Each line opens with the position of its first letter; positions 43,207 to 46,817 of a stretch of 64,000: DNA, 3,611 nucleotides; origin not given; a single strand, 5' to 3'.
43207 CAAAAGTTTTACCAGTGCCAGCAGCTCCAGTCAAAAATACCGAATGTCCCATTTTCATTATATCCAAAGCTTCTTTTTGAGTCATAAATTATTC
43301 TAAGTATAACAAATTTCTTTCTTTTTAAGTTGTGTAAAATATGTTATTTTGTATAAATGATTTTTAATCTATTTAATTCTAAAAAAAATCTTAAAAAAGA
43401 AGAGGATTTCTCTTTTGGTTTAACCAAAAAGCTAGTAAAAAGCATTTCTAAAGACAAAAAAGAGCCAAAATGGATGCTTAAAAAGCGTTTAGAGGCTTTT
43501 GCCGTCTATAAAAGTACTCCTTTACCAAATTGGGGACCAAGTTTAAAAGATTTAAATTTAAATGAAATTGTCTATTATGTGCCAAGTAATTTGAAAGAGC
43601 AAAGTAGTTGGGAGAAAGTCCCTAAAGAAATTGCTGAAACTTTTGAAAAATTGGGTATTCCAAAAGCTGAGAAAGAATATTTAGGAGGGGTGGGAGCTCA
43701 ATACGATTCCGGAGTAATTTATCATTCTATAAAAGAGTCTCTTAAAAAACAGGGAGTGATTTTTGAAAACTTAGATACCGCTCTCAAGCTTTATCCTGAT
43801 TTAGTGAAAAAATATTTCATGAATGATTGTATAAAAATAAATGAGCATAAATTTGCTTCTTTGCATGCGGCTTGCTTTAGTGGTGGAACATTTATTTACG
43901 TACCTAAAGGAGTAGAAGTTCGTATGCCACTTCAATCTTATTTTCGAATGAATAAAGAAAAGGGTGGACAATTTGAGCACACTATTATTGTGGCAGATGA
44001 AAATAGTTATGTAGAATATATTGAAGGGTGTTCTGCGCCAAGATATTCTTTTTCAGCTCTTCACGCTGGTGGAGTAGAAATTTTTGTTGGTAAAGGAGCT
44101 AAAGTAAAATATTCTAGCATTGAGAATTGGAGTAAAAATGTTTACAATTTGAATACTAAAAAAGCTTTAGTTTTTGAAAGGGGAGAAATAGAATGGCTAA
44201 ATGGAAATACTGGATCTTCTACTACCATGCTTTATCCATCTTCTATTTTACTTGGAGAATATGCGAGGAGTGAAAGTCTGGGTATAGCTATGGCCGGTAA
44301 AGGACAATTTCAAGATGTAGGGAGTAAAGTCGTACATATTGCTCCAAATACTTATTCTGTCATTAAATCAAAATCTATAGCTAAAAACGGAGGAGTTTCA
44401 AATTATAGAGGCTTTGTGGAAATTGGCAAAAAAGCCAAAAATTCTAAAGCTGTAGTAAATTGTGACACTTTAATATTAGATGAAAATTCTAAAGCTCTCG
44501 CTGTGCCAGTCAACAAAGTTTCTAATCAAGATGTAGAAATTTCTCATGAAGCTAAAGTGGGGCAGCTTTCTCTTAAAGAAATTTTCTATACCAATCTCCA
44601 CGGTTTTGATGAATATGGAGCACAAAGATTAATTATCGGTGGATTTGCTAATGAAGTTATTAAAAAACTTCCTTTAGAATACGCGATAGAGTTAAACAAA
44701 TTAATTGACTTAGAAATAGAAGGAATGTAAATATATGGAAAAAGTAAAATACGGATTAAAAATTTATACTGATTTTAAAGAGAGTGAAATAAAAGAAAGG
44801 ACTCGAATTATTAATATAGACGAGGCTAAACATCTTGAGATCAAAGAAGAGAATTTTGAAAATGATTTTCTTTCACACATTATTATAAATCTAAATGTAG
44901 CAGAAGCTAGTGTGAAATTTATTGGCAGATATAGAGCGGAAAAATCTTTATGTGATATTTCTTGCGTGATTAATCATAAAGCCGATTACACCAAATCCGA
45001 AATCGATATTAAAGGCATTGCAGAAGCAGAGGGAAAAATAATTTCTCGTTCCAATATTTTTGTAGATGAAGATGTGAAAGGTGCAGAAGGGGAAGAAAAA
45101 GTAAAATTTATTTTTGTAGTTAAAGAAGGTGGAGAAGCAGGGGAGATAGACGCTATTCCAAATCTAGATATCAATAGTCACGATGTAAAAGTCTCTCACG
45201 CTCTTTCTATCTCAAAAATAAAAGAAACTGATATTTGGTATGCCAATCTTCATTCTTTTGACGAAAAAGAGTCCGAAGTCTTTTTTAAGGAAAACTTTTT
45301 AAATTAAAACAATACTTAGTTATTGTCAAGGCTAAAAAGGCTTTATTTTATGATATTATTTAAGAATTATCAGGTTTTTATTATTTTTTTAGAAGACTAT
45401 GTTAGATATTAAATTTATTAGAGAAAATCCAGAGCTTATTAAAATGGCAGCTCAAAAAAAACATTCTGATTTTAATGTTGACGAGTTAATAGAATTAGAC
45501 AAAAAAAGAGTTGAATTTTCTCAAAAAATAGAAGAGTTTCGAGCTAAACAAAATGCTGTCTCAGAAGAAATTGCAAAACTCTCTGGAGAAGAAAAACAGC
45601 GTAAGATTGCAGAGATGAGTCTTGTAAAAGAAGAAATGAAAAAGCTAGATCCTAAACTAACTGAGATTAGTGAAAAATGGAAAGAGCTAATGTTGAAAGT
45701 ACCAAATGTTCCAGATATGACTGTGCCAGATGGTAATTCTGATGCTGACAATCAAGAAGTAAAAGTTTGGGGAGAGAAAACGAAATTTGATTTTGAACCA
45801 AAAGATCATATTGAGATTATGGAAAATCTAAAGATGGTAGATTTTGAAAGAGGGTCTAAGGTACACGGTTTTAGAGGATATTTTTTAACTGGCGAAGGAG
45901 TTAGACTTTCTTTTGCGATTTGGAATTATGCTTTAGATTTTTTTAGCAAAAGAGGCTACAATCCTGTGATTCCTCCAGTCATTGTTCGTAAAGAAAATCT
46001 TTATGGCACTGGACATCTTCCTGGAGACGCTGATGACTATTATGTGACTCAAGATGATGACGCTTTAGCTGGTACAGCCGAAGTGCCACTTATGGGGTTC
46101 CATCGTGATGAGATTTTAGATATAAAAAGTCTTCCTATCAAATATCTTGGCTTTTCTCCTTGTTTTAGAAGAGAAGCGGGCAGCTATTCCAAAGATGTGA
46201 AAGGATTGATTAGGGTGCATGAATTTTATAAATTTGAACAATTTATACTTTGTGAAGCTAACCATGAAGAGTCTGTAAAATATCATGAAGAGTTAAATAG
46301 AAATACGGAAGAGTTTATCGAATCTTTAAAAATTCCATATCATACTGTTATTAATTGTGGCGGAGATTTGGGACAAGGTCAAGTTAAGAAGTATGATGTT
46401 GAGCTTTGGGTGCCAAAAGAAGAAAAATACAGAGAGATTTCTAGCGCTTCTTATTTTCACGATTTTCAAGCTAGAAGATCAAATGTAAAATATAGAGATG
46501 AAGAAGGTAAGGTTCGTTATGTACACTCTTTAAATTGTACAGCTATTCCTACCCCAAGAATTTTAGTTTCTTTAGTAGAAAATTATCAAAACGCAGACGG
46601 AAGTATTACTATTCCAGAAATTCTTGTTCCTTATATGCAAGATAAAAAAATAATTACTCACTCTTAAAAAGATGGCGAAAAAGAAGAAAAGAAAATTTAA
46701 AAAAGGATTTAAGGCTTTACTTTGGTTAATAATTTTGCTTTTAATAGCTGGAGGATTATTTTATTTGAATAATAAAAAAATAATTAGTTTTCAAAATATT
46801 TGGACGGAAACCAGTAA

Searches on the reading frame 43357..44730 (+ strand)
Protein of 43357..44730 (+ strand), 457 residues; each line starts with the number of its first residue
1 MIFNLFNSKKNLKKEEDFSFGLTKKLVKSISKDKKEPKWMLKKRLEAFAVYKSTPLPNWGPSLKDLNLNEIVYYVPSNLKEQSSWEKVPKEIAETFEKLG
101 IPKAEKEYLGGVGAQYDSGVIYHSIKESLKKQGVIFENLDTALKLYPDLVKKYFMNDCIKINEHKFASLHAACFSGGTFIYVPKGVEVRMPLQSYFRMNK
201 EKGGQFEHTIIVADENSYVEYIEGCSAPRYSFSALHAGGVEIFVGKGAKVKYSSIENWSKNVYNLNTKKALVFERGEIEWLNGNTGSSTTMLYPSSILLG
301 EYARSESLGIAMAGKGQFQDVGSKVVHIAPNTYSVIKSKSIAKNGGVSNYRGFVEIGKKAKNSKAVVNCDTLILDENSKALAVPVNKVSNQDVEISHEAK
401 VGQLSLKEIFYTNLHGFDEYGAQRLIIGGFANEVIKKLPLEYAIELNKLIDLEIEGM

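Call 6: search_protein_families(library=pfam, proteins=[window:43357-44730:+], max_evalue=0.01)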
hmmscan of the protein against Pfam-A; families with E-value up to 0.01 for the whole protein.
window:43357-44730:+ (457 aa): 2 families
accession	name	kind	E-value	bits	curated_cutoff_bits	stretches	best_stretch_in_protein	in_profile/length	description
PF01458.23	SUFBD_core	-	2.5e-69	233.7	27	1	196-430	1-232/232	SUF system FeS cluster assembly, SufBD core domain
PF19295.5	SufBD_N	-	3e-08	33.9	23.5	1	130-193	109-171/172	SufBD protein N-terminal region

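Call 7: search_protein_families(library=ncbifam, proteins=[window:43357-44730:+], max_evalue=0.01)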
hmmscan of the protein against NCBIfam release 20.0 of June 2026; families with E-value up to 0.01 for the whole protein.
window:43357-44730:+ (457 aa): 5 families
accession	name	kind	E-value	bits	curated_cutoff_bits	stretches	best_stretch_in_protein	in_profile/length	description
TIGR01980.1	sufB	equivalog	9.8e-189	627.6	346.4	1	6-450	5-448/448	Fe-S cluster assembly protein SufB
NF008773.0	PRK11814.1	equivalog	5.3e-119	398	717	1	15-456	29-481/484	Fe-S cluster assembly protein SufB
NF052511.1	SUF_like_SmsB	exception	2.4e-64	218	650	1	27-456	17-443/445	SUF-like minimal system protein SmsB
TIGR01981.1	sufD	equivalog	1.1e-49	169.2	222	1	173-441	3-269/275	Fe-S cluster assembly protein SufD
NF008194.0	PRK10948.1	equivalog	2.9e-09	36.3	489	1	311-438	274-401/423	Fe-S cluster assembly protein SufD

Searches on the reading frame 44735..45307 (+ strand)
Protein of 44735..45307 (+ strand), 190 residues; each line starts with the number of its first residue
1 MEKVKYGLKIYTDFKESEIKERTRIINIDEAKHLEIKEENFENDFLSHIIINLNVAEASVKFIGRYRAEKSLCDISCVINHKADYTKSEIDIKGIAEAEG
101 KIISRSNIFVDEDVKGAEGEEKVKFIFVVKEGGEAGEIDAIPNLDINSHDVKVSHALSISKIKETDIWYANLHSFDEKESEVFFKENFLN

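Call 56: search_protein_families(library=pfam, proteins=[window:44735-45307:+], max_evalue=0.01)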
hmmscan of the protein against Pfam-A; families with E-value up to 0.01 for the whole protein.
window:44735-45307:+ (190 aa): 1 family
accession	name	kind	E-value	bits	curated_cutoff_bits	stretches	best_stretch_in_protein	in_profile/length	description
PF01458.23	SUFBD_core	-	1.5e-17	64.3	27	1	47-181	94-225/232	SUF system FeS cluster assembly, SufBD core domain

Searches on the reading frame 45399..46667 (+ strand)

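Call 29: search_protein_families(library=pfam, proteins=[window:45399-46667:+], max_evalue=0.0001)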
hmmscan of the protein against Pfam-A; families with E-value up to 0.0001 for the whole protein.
window:45399-46667:+ (422 aa): 2 families
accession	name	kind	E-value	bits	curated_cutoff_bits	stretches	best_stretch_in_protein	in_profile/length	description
PF00587.30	tRNA-synt_2b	-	5.6e-31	108.4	29.3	1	219-396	9-179/179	tRNA synthetase class II core domain (G, H, P, S and T)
PF02403.27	Seryl_tRNA_N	-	5.1e-27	94.7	28.2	1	1-105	1-108/108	Seryl-tRNA synthetase N-terminal domain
